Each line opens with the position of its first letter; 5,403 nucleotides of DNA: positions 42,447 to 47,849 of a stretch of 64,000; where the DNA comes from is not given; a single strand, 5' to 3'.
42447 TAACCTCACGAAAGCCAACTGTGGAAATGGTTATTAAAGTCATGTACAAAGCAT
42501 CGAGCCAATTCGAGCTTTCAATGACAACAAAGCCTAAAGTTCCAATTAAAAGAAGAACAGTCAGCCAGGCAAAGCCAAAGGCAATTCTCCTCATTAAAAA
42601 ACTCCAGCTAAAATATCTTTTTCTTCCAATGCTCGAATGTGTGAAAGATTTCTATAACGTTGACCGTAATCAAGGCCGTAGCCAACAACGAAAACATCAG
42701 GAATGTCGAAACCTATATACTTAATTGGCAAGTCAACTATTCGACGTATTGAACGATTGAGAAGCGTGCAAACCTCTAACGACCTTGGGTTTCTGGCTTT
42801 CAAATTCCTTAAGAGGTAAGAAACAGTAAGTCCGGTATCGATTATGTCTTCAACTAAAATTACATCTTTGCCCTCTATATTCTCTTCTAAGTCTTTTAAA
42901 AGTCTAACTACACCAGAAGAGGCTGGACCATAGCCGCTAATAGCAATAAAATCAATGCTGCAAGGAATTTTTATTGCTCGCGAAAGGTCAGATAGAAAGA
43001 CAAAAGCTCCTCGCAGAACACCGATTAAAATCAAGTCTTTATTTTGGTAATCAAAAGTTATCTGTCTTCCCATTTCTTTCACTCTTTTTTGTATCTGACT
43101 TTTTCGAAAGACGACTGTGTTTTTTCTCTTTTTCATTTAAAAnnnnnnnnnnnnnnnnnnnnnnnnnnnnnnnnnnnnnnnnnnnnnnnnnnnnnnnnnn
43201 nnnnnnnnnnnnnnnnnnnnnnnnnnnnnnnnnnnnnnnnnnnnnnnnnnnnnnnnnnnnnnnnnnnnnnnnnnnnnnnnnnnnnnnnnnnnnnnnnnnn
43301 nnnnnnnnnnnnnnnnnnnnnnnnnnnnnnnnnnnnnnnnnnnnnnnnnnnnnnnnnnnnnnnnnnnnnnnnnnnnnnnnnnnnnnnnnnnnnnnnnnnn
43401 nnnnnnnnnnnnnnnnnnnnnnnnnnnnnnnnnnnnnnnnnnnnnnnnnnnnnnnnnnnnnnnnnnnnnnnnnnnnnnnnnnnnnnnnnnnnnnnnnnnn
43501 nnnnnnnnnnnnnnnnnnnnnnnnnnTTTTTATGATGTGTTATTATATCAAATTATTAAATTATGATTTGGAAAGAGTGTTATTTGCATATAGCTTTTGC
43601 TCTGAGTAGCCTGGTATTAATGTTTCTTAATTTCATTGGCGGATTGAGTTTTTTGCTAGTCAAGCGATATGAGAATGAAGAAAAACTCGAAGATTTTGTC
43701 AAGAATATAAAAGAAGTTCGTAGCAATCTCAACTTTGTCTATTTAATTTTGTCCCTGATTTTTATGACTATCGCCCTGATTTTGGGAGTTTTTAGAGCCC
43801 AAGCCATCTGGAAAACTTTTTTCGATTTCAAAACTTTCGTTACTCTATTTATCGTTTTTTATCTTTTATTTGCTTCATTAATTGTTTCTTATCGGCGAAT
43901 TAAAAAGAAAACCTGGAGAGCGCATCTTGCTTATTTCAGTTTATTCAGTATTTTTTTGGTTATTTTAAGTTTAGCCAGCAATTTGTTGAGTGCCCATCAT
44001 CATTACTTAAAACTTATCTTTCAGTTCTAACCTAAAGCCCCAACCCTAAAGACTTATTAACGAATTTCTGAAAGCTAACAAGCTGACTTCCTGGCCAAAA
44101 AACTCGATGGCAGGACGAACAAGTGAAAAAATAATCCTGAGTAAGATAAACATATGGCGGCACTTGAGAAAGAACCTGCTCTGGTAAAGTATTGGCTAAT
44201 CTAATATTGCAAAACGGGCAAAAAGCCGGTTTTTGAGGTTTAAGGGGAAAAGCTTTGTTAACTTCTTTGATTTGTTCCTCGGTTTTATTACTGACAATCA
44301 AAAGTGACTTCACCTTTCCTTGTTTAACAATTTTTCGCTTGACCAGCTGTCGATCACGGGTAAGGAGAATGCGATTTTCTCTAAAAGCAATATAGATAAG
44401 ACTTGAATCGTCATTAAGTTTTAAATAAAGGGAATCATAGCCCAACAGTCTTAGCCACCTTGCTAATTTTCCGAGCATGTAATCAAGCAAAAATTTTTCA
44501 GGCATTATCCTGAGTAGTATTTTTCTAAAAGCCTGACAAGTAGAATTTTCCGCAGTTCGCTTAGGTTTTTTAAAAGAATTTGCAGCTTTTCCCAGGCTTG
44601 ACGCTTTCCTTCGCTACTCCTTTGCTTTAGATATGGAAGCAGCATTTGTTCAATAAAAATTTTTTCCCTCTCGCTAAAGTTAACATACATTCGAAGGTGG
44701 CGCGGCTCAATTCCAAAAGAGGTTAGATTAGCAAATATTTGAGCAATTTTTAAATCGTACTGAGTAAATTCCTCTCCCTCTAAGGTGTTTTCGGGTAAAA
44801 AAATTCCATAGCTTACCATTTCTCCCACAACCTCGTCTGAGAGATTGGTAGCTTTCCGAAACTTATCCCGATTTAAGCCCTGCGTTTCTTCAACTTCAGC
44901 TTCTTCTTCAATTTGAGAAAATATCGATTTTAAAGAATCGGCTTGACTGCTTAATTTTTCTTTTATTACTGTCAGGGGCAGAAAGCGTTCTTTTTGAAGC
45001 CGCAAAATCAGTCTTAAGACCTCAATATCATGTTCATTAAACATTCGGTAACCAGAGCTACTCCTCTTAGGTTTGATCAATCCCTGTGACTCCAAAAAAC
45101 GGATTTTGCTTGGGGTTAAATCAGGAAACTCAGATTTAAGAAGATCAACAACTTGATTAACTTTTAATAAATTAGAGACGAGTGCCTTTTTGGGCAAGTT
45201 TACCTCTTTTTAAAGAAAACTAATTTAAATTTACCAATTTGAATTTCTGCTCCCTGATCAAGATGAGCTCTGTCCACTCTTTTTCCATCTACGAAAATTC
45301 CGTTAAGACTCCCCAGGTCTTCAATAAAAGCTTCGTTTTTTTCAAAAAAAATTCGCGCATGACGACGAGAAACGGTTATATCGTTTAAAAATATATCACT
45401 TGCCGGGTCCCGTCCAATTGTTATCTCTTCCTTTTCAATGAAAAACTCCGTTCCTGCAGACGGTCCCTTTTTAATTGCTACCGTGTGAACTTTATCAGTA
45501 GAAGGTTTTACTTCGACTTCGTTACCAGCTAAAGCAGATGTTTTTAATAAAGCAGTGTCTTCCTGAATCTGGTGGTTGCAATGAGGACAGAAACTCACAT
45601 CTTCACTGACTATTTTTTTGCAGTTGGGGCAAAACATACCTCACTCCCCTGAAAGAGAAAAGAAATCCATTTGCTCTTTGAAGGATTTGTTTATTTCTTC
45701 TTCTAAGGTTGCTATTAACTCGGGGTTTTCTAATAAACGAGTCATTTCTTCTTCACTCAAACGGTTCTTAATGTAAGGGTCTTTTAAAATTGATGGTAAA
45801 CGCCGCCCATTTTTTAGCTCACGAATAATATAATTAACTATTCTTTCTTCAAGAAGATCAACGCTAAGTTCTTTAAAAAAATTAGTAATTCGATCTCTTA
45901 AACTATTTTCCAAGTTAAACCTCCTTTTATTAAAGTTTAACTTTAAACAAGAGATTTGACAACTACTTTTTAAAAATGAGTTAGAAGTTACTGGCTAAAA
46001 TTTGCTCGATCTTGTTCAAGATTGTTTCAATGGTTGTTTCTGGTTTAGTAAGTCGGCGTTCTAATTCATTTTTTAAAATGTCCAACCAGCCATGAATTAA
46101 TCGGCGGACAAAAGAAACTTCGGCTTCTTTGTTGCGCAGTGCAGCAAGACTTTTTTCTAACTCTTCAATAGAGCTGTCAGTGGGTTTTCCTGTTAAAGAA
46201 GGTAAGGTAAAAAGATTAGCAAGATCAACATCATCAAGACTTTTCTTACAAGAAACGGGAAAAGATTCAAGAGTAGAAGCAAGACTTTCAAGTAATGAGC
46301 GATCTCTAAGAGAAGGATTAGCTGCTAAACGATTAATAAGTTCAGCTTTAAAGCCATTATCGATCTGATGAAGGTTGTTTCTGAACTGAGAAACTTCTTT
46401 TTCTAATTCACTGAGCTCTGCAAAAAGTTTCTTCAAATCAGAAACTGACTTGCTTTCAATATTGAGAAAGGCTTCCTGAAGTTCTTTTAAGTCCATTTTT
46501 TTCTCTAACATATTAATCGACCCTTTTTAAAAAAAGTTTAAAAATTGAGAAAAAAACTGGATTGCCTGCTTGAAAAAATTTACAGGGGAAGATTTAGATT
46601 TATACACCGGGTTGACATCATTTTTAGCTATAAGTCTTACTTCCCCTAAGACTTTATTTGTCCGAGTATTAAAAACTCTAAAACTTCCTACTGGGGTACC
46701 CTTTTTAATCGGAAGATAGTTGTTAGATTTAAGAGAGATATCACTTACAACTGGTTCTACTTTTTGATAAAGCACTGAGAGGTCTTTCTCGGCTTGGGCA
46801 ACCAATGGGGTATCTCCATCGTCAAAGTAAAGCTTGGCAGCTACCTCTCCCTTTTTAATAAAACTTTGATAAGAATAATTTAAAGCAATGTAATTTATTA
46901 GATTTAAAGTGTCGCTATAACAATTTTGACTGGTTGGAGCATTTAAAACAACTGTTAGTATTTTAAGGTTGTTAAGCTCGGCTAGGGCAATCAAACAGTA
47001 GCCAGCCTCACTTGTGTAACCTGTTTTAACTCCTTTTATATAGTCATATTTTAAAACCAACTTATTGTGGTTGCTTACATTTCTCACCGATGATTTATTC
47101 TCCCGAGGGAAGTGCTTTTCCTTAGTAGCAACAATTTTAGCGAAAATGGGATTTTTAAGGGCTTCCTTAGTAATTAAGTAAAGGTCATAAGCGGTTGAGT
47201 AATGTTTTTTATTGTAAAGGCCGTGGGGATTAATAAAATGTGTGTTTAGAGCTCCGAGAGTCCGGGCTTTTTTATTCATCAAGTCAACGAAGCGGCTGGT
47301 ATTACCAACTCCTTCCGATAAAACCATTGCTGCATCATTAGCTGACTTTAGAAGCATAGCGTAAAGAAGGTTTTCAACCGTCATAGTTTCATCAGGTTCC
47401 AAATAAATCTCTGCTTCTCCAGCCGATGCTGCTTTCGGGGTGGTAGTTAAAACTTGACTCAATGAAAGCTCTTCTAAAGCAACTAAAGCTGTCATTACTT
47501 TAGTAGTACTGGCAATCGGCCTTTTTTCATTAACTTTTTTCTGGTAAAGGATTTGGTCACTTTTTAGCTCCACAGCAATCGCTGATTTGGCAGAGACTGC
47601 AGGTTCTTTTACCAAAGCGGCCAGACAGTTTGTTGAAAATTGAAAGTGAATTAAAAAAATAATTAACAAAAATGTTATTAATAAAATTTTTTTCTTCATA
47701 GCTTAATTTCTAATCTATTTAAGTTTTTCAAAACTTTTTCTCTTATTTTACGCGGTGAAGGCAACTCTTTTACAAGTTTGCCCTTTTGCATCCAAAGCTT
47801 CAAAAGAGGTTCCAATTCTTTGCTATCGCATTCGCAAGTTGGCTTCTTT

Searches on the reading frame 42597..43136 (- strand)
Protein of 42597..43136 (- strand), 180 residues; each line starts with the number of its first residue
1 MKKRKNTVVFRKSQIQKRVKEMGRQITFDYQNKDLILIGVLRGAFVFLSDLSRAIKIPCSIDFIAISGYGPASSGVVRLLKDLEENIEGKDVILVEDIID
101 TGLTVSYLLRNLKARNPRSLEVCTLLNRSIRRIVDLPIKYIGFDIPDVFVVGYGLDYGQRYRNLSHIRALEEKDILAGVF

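Call 19: search_protein_families(library=pfam, proteins=[window:42597-43136:-], max_evalue=0.01)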
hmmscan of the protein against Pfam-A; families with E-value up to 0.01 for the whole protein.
window:42597-43136:- (180 aa): 2 families
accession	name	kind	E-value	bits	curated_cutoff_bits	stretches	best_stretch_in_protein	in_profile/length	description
PF00156.33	Pribosyltran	-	1.8e-27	96.1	26.3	1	14-157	10-157/158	Phosphoribosyl transferase domain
PF14681.12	UPRTase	-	0.00087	19.2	27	1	10-117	45-148/206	Uracil phosphoribosyltransferase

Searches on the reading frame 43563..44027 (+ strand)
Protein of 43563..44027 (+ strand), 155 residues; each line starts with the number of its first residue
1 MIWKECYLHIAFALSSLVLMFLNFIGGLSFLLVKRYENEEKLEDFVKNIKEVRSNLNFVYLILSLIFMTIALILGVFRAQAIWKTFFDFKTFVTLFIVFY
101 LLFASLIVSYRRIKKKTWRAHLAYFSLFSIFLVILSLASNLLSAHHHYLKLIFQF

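Call 19: search_protein_families(library=pfam, proteins=[window:43563-44027:+], max_evalue=0.01)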
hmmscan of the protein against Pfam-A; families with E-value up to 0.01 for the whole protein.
window:43563-44027:+ (155 aa): 4 families
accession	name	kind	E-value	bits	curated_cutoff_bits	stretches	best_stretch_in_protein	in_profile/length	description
PF01578.25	Cytochrom_C_asm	-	4.9e-11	43.1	29.9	1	6-143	72-208/212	Cytochrome C assembly protein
PF01061.29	ABC2_membrane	-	0.0026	17.8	26.9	1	58-133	131-204/211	ABC-2 type transporter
PF02687.27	FtsX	-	0.0039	17.7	25.5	1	50-107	41-102/120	FtsX-like permease C-terminal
PF04123.18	DUF373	-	0.0072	16.2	28.3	1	13-143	175-319/335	Domain of unknown function (DUF373)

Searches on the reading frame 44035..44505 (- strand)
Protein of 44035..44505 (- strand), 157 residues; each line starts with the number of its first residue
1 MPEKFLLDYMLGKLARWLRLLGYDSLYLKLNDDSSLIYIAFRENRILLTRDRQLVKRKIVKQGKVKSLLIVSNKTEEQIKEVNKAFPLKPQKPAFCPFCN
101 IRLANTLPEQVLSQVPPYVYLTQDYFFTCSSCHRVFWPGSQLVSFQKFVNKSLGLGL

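Call 19: search_protein_families(library=pfam, proteins=[window:44035-44505:-], max_evalue=0.01)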
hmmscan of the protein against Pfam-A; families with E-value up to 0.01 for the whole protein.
window:44035-44505:- (157 aa): 2 families
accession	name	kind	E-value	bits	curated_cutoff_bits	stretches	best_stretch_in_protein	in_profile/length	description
PF01927.22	Mut7-C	-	3.2e-41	141.3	23.3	1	4-148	2-145/146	Mut7-C RNAse domain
PF18480.7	DUF5615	-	0.00095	19.5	23.8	1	4-72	2-76/110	Domain of unknown function (DUF5615)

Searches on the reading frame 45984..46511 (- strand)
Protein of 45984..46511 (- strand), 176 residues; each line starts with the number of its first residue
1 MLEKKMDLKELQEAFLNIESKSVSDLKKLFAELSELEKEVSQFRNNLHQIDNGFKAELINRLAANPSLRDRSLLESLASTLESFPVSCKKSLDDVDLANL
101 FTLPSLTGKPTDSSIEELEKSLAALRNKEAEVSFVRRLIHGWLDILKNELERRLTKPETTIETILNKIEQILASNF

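Call 19: search_protein_families(library=pfam, proteins=[window:45984-46511:-], max_evalue=0.01)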
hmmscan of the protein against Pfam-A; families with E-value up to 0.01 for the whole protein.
window:45984-46511:- (176 aa): 4 families
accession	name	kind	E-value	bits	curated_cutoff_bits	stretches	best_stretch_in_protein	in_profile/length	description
PF22802.1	RsiG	-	2.6e-16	59.5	27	1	112-160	9-56/65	RsiG-like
PF24270.1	HTH_Cmi2_C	-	0.0018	18.9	27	0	111-156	25-70/125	Cmi2, C-terminal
PF00804.31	Syntaxin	-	0.0058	16.9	26.7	0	25-92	3-67/157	Syntaxin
PF05377.16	FlaC_arch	-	0.0059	17.4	27.8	0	25-54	8-37/55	Flagella accessory protein C (FlaC)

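Call 77: search_protein_families(library=ncbifam, proteins=[window:45984-46511:-], max_evalue=0.00001)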
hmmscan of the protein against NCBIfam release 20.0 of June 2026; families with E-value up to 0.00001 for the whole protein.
window:45984-46511:- (176 aa): 0 families

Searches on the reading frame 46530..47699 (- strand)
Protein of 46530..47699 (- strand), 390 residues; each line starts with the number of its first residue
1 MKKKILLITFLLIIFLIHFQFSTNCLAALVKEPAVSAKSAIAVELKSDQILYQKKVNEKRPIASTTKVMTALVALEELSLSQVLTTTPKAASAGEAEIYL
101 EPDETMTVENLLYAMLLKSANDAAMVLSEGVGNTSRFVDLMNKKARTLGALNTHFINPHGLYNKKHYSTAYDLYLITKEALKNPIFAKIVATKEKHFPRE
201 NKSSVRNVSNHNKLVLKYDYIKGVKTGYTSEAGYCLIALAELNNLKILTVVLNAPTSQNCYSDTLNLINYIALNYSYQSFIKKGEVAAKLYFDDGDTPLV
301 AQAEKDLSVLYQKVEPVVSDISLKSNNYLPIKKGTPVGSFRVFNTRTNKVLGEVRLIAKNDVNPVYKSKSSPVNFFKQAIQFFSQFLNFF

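Call 19: search_protein_families(library=pfam, proteins=[window:46530-47699:-], max_evalue=0.01)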
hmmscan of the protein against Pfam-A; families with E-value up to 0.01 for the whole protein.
window:46530-47699:- (390 aa): 4 families
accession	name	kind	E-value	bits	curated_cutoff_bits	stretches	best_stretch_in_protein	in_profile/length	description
PF00768.25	Peptidase_S11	-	3.4e-58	197.4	27.6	1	30-256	5-239/239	D-alanyl-D-alanine carboxypeptidase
PF13354.11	Beta-lactamase2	-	8.2e-08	32.3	22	1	55-160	16-122/214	Beta-lactamase enzyme family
PF07943.18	PBP5_C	-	5.3e-06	26.9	21.2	1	275-363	1-90/91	Penicillin-binding protein 5, C-terminal domain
PF02113.21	Peptidase_S13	-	1.6e-05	24.3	22.8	1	26-92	5-73/444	D-Ala-D-Ala carboxypeptidase 3 (S13) family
